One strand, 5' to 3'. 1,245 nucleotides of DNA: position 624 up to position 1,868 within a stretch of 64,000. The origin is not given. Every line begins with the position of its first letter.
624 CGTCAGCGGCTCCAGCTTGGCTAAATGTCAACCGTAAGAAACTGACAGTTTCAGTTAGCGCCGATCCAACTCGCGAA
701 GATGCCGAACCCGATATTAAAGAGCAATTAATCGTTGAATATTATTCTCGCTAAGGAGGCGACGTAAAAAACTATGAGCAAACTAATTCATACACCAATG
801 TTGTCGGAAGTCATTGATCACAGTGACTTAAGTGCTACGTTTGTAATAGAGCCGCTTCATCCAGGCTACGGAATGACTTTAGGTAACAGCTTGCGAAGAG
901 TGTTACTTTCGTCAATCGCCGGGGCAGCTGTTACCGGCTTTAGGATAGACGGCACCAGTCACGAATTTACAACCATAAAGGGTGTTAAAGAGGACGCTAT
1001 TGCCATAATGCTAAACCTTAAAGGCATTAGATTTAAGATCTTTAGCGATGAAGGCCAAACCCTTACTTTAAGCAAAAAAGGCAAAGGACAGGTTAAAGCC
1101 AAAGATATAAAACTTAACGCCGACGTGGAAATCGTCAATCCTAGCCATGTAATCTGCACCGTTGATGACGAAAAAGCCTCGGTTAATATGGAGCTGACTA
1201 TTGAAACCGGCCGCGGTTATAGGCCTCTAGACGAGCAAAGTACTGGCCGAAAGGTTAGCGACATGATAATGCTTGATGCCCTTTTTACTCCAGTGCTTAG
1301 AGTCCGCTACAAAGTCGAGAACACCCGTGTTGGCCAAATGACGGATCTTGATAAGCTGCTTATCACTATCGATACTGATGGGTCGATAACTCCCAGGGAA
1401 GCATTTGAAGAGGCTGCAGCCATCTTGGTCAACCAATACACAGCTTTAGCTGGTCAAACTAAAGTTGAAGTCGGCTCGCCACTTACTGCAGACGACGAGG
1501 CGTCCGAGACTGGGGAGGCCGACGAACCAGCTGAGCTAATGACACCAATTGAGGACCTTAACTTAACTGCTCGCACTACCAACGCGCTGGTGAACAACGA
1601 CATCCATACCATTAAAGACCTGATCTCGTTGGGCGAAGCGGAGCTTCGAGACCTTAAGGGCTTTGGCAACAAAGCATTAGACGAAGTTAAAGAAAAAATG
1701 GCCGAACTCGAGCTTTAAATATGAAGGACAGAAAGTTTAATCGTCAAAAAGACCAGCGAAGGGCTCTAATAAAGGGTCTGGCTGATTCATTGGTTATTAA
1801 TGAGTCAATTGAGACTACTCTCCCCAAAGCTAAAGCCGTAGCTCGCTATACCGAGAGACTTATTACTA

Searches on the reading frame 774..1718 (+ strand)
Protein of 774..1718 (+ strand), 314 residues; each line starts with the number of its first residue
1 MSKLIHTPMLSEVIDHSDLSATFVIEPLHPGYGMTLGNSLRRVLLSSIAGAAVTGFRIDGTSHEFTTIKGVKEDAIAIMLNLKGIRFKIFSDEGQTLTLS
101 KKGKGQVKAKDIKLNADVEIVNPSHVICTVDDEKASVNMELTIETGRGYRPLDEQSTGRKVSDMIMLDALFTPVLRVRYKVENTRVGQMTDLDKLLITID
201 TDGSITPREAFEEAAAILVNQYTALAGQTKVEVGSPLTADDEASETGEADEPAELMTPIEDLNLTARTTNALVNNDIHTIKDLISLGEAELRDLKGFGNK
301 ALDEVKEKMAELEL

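Call 68: find_encoding_contigs(protein=window:774-1718:+, flank=10000, max_places=1)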
Protein window:774-1718:+ (314 aa): 1 contig read that carries it; 1 place shown.
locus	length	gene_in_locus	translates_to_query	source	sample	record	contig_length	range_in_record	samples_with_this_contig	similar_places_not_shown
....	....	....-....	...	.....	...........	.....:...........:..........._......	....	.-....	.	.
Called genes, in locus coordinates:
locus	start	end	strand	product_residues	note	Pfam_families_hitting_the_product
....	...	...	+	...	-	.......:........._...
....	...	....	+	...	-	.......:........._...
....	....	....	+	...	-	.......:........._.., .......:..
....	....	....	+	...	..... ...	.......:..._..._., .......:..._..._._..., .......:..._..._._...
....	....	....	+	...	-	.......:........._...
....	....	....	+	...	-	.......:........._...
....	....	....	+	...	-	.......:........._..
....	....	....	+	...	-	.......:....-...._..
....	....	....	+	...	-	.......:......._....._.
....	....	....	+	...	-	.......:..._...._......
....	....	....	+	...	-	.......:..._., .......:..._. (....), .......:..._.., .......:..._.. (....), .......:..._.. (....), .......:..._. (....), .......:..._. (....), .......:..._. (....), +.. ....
